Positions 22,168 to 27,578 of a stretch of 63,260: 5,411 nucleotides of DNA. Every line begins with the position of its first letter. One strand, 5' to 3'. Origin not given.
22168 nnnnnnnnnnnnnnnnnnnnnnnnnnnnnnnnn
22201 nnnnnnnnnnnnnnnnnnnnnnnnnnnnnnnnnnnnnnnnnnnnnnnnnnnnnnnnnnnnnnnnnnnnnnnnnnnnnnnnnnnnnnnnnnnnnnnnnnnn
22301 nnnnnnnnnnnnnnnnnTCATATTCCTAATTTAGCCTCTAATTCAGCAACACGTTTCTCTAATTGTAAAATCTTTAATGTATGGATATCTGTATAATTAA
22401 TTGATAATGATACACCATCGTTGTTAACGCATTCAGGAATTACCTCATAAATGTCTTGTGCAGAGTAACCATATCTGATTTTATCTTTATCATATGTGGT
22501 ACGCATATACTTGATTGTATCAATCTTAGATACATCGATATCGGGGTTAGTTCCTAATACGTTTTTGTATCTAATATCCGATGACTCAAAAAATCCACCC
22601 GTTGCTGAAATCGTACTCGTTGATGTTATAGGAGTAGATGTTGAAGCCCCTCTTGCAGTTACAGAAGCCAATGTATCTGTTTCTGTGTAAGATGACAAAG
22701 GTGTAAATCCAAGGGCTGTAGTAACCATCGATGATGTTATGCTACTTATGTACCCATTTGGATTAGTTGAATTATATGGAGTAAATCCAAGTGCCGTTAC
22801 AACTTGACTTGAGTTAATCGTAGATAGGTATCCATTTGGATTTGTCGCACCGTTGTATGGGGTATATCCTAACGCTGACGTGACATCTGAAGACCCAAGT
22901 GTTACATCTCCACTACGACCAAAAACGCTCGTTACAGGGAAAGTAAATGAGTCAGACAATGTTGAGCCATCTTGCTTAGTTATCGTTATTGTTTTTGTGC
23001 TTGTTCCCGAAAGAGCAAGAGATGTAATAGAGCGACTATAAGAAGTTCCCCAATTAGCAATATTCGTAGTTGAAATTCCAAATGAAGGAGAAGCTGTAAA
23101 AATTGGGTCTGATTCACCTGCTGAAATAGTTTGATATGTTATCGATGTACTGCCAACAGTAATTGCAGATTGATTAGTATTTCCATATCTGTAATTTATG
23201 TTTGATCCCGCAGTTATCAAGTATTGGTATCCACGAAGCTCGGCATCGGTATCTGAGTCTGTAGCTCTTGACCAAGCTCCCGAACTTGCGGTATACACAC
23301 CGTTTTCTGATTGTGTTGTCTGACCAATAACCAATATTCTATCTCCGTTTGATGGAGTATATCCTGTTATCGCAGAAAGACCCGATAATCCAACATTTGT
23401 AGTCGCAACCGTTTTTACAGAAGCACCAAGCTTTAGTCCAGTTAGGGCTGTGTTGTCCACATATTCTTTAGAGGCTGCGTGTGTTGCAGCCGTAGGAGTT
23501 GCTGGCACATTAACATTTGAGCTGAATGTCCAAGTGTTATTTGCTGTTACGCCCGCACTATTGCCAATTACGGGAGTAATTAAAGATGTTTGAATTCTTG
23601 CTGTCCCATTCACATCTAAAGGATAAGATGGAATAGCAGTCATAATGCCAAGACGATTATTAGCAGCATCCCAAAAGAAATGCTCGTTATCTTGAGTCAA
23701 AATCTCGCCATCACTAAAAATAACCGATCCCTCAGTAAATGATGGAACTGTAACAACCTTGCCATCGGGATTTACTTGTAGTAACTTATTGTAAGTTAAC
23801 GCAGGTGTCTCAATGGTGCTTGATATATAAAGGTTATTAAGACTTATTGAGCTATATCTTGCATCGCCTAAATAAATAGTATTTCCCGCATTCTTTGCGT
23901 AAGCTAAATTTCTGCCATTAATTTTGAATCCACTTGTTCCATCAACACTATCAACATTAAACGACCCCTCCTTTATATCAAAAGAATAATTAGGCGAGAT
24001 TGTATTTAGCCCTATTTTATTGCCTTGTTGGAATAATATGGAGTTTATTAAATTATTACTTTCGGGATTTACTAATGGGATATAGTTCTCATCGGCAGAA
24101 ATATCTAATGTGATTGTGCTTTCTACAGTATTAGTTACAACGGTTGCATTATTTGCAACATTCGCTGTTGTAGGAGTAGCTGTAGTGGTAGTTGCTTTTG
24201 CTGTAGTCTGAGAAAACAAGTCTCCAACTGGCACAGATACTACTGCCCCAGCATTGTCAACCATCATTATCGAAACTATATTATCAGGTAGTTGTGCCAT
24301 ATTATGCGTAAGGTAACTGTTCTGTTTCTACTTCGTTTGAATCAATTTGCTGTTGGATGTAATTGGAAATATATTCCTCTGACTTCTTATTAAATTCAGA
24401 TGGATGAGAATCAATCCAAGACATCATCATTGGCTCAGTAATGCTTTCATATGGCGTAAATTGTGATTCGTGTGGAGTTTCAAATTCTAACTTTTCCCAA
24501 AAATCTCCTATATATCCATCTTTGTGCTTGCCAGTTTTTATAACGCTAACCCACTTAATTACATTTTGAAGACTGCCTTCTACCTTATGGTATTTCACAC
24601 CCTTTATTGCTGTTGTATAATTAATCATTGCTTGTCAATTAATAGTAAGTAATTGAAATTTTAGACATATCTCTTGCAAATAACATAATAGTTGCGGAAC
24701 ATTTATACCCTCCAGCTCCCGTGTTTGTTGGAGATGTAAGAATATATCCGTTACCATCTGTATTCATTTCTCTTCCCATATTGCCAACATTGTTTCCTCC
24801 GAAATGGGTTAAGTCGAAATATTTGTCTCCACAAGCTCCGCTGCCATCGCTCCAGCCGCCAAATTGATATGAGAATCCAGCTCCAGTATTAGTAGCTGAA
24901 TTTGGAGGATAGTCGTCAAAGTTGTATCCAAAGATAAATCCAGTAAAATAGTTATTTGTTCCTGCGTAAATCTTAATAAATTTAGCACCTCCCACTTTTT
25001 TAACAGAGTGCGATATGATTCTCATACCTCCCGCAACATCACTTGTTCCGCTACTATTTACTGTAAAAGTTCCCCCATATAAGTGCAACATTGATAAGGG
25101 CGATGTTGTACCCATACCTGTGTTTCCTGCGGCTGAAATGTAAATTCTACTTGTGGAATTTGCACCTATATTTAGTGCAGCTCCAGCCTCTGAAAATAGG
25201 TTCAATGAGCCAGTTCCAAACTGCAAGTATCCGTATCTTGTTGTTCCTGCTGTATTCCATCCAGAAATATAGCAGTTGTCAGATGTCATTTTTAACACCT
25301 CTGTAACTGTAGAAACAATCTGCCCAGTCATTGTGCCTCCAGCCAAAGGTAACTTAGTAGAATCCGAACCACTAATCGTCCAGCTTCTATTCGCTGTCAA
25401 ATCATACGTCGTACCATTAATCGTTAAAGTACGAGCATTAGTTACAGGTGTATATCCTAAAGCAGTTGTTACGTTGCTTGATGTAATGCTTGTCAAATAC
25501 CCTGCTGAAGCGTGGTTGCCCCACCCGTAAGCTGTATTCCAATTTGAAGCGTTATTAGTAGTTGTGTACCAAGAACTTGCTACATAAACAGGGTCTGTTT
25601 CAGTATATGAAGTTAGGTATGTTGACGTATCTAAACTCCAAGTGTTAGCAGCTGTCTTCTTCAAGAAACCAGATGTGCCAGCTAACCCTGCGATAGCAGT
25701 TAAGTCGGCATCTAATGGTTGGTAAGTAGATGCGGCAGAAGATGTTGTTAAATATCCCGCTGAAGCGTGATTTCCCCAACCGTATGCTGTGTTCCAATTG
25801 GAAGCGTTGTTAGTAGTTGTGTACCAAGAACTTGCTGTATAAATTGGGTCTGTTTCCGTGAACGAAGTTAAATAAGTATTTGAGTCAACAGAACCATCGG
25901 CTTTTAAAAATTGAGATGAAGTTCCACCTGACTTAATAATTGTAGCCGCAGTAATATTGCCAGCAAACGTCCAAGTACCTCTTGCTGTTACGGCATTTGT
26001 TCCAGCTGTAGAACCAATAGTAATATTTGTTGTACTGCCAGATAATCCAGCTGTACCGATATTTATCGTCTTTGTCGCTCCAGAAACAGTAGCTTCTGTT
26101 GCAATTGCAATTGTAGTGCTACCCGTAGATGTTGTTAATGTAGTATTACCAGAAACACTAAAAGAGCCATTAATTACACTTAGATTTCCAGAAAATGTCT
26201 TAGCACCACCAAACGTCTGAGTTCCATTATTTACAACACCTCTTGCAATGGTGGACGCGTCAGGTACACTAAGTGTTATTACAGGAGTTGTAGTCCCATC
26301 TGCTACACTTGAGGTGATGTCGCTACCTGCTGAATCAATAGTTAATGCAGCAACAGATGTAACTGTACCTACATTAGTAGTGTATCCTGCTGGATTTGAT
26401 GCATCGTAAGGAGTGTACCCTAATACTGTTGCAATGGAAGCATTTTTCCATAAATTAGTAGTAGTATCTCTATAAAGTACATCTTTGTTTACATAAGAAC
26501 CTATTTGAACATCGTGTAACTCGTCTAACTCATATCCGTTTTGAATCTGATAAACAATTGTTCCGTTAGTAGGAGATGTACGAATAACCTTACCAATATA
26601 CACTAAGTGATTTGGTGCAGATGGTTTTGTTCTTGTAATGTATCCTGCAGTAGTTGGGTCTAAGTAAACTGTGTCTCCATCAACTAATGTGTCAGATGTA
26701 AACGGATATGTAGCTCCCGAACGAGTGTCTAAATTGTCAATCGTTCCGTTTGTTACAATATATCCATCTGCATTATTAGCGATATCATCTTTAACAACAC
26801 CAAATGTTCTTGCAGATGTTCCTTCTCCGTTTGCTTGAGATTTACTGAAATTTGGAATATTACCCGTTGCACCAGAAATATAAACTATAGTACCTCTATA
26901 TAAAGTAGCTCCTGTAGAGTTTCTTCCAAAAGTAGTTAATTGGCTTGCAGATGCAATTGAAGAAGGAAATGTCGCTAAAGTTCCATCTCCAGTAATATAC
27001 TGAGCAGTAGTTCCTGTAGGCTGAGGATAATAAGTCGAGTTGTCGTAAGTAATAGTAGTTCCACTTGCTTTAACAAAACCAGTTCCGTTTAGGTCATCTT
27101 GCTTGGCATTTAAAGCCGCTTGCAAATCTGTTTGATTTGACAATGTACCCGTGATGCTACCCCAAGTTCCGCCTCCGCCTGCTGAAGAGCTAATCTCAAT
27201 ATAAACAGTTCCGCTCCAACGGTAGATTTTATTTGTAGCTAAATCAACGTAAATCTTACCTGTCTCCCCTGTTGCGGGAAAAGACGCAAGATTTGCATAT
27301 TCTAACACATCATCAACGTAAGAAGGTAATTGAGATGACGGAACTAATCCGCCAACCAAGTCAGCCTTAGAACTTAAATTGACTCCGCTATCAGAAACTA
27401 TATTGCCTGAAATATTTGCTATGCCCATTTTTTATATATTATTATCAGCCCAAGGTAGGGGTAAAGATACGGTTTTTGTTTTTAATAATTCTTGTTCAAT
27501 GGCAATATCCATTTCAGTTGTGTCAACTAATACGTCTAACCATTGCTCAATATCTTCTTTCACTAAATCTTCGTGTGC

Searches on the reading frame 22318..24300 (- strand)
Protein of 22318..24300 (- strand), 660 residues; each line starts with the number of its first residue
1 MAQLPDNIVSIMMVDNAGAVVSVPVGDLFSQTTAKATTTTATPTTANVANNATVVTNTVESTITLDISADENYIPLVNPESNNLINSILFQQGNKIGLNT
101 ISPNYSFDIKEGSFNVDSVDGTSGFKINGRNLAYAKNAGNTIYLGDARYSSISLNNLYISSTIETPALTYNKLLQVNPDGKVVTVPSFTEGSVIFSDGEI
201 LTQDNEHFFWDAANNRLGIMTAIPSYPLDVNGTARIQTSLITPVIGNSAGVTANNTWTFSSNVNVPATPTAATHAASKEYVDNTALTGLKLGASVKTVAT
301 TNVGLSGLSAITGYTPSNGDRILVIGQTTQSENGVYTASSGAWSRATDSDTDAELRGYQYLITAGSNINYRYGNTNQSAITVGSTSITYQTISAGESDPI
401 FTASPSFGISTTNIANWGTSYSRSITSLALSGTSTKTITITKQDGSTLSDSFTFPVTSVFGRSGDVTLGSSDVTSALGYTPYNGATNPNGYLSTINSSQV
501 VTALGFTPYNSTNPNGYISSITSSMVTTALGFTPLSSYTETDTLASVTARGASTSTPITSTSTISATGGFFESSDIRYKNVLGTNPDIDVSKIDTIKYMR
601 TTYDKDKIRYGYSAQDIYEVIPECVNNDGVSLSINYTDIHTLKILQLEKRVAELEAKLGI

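Call 9: search_protein_families(library=phrogs, proteins=[window:22318-24300:-], max_evalue=0.001)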
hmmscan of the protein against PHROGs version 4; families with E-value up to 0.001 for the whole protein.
window:22318-24300:- (660 aa): 8 families
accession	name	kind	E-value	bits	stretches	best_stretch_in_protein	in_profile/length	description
phrog_2647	-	head and packaging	2.6e-21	77.1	1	262-446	85-276/336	head decoration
phrog_24595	-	head and packaging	5.8e-18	66.4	1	252-404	4-158/325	virion structural protein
phrog_27782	-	unknown function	3e-17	63.5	1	267-394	141-272/644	-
phrog_11518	-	tail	2e-13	50.5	1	276-395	147-271/812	tail fiber protein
phrog_16867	-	unknown function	8e-13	48.8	1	289-392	72-177/631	-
phrog_14570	-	unknown function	8.1e-13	48.8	1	251-397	127-277/540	-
phrog_17264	-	unknown function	8e-12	46.1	1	297-439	3-144/147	-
phrog_2824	-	head and packaging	6.5e-09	35.3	1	275-407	916-1050/1151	virion structural protein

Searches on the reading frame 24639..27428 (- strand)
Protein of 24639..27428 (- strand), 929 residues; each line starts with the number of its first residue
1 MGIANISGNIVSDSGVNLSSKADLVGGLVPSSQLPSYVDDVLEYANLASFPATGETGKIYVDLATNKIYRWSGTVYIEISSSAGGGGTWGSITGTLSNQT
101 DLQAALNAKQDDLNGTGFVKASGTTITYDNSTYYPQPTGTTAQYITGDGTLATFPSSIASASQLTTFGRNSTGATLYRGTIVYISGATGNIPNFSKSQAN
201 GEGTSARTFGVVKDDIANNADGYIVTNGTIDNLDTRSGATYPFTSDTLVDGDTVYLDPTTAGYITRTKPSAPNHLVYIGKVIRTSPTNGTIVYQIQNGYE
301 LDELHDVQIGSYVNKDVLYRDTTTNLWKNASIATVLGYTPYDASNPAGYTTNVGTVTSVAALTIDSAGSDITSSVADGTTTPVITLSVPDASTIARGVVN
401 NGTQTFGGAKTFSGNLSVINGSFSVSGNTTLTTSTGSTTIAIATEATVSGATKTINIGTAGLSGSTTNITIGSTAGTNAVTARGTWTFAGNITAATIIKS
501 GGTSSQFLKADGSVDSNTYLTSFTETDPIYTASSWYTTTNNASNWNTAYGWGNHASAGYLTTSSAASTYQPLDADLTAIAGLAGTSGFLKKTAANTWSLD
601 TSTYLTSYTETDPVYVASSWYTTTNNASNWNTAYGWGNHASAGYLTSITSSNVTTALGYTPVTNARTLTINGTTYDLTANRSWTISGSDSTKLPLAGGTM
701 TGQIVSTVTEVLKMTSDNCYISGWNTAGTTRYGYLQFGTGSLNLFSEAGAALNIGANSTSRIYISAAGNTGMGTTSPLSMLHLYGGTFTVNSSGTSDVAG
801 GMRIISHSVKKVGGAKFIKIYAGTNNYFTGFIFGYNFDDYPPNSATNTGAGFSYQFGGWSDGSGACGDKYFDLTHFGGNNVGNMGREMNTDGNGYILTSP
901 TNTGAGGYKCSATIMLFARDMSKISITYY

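Call 9: search_protein_families(library=phrogs, proteins=[window:24639-27428:-], max_evalue=0.001)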
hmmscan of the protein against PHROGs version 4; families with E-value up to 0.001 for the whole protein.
window:24639-27428:- (929 aa): 6 families
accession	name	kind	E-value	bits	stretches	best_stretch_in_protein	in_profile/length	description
phrog_15439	-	other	1.3e-15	59.1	1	30-81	58-109/290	peptidase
phrog_9729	-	tail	4.7e-15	56.2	2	584-704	355-449/750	tail fiber protein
phrog_2952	-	tail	1.4e-13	51.6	1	9-123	207-318/488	minor tail protein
phrog_22284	-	tail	8.7e-12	44.8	2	594-653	882-942/1236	tail fiber protein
phrog_1005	-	head and packaging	3.3e-06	27.6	0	601-696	207-302/315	major head protein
phrog_13925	-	unknown function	2.8e-05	23.8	1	373-516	140-281/640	-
